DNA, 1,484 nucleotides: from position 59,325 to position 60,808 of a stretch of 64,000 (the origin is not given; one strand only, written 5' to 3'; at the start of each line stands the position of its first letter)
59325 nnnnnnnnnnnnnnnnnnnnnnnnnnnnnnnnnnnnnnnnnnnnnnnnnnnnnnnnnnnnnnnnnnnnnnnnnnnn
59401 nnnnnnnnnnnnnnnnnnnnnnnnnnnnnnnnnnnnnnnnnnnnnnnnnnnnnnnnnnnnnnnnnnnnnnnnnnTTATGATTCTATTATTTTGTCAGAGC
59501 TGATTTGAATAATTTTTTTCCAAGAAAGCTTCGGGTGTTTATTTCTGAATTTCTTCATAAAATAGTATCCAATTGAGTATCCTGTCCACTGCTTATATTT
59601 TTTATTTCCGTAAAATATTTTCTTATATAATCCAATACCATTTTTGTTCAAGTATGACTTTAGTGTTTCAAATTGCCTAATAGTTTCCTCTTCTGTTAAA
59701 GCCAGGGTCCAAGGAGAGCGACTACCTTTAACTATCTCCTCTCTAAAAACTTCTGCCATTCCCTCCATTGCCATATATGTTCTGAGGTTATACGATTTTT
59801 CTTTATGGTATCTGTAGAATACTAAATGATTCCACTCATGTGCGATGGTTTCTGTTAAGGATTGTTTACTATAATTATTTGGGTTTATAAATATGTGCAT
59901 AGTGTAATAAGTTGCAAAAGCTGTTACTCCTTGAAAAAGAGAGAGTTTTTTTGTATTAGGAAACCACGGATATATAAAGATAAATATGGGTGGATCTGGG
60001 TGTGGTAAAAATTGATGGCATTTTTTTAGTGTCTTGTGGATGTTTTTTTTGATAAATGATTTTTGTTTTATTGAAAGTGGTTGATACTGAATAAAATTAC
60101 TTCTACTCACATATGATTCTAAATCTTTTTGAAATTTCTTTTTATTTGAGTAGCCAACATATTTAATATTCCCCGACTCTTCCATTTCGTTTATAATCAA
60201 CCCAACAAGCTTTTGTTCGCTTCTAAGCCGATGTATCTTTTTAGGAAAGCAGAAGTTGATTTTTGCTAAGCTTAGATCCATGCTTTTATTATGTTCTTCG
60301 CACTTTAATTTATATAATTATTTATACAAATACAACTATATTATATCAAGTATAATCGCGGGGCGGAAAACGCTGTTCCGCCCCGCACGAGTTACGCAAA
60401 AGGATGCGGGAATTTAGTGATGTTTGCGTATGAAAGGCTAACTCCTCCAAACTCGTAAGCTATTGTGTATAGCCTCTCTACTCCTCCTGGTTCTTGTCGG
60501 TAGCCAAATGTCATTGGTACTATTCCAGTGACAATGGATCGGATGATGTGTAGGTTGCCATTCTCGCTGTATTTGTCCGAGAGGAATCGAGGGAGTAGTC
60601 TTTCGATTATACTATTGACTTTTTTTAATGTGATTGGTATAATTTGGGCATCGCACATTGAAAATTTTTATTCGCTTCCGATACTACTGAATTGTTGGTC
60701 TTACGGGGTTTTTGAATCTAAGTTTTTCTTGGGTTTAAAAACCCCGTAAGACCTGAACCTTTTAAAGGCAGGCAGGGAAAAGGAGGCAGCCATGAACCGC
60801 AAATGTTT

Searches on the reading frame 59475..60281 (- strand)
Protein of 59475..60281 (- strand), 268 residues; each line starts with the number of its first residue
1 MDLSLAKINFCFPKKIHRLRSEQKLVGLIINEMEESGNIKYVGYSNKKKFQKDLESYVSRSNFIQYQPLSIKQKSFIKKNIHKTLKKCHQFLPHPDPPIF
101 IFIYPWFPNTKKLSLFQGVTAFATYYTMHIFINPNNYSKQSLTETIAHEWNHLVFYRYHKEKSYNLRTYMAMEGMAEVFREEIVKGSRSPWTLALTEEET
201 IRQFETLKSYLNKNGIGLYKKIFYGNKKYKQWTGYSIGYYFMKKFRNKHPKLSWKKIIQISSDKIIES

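Call 10: search_protein_families(library=pfam, proteins=[window:59475-60281:-], max_evalue=0.1)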
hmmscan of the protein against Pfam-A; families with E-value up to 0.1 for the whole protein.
window:59475-60281:- (268 aa): 5 families
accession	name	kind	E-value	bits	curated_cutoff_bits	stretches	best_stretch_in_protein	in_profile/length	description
PF10026.15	DUF2268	-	1.1e-30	107.1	23.6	1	78-266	2-194/195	Predicted Zn-dependent protease (DUF2268)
PF07607.17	DUF1570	-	0.044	14.5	22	1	145-216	4-75/129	Protein of unknown function (DUF1570)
PF10263.15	SprT-like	-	0.051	13.9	25.6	0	113-160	29-79/108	SprT-like family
PF18231.7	SerK_C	-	0.053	14.3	25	1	16-56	56-96/105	L-serine kinase SerK, C-terminal domain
PF08888.16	HopJ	-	0.054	14.2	27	0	107-156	56-105/109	HopJ type III effector protein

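Call 11: search_protein_families(library=ncbifam, proteins=[window:59475-60281:-], max_evalue=0.1)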
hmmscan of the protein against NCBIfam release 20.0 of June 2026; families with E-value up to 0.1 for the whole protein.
window:59475-60281:- (268 aa): 2 families
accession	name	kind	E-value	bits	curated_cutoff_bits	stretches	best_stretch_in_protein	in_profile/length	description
NF053625.1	SerKinSerKArch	equivalog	0.0025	17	380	1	20-93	157-230/244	ADP-dependent L-serine kinase SerK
NF033876.2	flagella_HExxH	equivalog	0.062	12.7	205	1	135-243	123-208/384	flagellinolysin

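Call 92: search_solved_structures(query=window:59475-60281:-, max_evalue=1)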
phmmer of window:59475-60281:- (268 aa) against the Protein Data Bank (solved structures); distinct sequences matched with E-value up to 1: 1.
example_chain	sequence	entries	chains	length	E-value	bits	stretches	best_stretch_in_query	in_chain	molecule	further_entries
4yqx_L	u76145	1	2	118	0.34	13.5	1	132-217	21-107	JES6-1 VL domain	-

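Call 93: search_protein_families(library=padloc, proteins=[window:59475-60281:-], max_evalue=0.1)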
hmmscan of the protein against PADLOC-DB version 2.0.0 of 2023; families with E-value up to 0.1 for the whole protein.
window:59475-60281:- (268 aa): 0 families

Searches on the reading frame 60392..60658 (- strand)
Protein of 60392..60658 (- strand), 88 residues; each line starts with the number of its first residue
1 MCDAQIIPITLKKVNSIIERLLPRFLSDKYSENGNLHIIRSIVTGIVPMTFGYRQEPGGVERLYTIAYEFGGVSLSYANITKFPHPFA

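Call 54: search_protein_families(library=pfam, proteins=[window:60392-60658:-], max_evalue=0.01)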
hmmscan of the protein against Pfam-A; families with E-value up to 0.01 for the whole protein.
window:60392-60658:- (88 aa): 0 families

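Call 102: list_cluster_members(proteins=[window:59276-59401:+, window:59270-59401:+, window:59234-59401:+, window:60392-60658:-, window:59475-60281:-, P0007])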
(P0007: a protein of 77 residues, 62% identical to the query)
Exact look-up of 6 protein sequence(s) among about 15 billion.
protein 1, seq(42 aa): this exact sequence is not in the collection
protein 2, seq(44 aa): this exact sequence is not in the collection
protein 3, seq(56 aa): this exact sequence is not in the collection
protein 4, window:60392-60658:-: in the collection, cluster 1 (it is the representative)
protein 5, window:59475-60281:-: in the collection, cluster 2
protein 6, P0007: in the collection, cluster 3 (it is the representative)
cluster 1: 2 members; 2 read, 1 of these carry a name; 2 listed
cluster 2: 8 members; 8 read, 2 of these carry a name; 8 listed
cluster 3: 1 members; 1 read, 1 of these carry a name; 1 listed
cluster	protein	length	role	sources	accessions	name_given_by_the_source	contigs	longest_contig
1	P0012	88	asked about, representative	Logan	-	-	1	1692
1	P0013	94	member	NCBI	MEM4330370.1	MAG: hypothetical protein QXY64_04400 [Candidatus Bilamarchaeaceae archaeon]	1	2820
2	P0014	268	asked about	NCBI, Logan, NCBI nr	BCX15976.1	MAG: hypothetical protein KatS3mg098_205 [Candidatus Parcubacteria bacterium]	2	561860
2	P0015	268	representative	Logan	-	-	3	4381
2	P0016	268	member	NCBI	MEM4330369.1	MAG: DUF2268 domain-containing putative Zn-dependent protease [Candidatus ...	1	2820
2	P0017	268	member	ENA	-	-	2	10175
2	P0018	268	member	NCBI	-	-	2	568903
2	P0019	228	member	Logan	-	-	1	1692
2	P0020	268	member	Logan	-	-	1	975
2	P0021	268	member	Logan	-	-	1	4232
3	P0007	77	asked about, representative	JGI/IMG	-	hypothetical protein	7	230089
